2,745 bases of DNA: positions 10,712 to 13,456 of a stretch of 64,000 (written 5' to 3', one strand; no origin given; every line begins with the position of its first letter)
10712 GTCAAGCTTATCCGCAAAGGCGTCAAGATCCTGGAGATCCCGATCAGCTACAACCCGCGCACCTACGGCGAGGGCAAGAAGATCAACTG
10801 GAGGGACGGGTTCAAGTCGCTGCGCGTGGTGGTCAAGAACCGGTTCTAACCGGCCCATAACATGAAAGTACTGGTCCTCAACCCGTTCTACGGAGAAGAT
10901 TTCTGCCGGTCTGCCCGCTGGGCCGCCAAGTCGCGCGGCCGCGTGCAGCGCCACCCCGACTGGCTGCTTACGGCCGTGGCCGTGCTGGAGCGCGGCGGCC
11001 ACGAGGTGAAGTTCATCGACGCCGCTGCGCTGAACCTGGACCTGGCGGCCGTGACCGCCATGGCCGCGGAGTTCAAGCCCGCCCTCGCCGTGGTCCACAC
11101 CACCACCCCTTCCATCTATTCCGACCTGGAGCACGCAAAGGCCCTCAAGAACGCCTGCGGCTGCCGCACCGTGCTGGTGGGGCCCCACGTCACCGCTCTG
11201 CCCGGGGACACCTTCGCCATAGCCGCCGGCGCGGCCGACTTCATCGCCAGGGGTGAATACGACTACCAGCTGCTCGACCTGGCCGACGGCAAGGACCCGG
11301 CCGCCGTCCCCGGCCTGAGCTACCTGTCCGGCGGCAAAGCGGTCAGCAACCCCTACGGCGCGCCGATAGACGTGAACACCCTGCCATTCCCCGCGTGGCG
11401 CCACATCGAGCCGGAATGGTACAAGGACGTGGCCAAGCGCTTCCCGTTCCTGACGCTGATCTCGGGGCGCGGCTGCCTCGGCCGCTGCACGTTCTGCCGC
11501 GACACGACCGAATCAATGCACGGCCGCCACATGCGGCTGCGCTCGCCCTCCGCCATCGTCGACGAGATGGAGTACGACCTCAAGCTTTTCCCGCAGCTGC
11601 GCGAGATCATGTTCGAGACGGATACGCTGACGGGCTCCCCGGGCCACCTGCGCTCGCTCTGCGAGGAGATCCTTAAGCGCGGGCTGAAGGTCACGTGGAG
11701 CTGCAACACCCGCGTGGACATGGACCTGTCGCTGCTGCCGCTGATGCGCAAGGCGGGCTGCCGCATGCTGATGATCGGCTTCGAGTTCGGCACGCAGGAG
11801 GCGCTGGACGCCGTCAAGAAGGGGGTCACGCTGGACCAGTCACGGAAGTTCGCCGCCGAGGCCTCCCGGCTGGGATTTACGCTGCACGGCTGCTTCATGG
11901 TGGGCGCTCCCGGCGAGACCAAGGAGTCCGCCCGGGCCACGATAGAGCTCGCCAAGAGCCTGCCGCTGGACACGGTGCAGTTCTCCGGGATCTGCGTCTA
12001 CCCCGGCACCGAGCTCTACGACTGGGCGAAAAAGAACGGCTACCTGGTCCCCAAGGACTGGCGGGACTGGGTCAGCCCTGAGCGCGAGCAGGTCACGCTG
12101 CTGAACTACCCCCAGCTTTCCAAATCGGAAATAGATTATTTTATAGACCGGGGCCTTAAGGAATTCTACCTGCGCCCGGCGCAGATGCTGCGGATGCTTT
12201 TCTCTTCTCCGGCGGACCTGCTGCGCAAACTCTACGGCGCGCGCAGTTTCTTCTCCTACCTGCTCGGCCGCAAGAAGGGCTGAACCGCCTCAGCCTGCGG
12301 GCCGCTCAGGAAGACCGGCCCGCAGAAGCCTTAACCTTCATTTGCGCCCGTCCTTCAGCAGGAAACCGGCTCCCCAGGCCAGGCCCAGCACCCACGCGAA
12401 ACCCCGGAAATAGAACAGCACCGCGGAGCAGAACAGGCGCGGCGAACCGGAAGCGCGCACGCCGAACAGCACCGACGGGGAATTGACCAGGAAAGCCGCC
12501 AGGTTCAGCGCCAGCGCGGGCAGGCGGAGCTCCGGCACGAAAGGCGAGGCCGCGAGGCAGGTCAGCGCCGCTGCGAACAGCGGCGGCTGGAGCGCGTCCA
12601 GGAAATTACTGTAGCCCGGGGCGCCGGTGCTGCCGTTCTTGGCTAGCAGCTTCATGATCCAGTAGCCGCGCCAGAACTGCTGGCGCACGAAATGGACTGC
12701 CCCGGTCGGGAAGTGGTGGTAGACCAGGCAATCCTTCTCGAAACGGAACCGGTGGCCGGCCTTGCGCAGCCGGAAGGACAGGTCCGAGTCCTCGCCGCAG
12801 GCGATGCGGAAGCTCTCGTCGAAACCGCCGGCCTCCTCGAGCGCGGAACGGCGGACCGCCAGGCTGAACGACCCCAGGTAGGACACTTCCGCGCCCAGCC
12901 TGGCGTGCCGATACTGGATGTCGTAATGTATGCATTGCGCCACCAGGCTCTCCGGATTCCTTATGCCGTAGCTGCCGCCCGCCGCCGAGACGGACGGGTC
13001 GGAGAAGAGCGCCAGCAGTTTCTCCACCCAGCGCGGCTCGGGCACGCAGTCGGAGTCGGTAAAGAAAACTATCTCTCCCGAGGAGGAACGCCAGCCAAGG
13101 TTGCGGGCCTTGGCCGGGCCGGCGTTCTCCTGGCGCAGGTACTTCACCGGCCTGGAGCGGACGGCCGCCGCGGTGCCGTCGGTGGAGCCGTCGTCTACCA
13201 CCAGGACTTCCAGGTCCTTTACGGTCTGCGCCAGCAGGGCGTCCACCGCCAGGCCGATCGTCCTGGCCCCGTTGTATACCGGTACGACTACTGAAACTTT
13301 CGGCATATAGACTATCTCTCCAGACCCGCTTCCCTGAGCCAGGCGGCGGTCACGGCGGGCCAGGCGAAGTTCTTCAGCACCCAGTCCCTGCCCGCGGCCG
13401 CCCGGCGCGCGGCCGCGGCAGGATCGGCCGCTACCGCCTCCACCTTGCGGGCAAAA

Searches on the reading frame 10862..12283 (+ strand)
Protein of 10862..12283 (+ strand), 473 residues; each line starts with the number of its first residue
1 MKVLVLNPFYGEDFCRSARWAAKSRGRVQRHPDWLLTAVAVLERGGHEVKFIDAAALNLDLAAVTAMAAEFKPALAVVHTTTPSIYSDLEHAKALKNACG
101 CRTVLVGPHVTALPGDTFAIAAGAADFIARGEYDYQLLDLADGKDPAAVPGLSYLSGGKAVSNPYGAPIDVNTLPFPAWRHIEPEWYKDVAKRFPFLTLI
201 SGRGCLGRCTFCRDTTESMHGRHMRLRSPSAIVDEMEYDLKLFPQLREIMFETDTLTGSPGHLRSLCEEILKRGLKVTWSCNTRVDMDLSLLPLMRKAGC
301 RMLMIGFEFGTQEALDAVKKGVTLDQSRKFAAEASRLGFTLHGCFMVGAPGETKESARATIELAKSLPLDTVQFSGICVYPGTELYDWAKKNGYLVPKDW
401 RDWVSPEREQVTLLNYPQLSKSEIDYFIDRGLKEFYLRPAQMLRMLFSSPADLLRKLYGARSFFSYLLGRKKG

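Call 70: search_protein_families(library=pfam, proteins=[window:10862-12283:+], max_evalue=0.0001)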
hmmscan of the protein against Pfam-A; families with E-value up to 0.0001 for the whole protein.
window:10862-12283:+ (473 aa): 2 families
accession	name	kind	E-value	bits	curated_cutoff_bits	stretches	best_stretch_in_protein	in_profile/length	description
PF04055.27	Radical_SAM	-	9.8e-17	62.1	29.5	1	200-364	2-166/166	Radical SAM superfamily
PF02310.24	B12-binding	-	1.2e-06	28.8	32.1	1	31-133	13-113/121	B12 binding domain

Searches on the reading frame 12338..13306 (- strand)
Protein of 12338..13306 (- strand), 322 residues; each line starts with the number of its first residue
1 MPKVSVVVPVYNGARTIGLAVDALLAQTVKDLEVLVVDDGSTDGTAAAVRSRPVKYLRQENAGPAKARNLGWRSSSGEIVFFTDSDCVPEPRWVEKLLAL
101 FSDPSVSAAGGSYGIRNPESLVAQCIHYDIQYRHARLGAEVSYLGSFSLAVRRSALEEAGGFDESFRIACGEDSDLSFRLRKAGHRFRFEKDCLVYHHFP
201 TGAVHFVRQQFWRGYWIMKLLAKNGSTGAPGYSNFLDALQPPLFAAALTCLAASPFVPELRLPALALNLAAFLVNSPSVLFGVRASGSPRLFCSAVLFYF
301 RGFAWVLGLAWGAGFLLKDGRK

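Call 70: search_protein_families(library=pfam, proteins=[window:12338-13306:-], max_evalue=0.0001)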
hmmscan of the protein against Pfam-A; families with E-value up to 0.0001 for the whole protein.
window:12338-13306:- (322 aa): 5 families
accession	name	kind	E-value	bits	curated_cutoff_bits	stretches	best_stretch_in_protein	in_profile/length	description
PF00535.33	Glycos_transf_2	-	2e-31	109.6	23.3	1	5-157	1-165/168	Glycosyl transferase family 2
PF13641.12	Glyco_tranf_2_3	-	9.3e-23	81.9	27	1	2-210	1-224/230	Glycosyltransferase like family 2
PF10111.15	Glyco_tranf_2_2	-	1.2e-15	58.2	27.3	1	5-100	1-105/276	Glycosyltransferase like family 2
PF13632.12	Glyco_trans_2_3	-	4.3e-14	53.2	27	1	79-310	1-189/198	Glycosyl transferase family group 2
PF13506.12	Glyco_transf_21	-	1.8e-07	31.3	21.7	1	71-204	25-159/174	Glycosyl transferase family 21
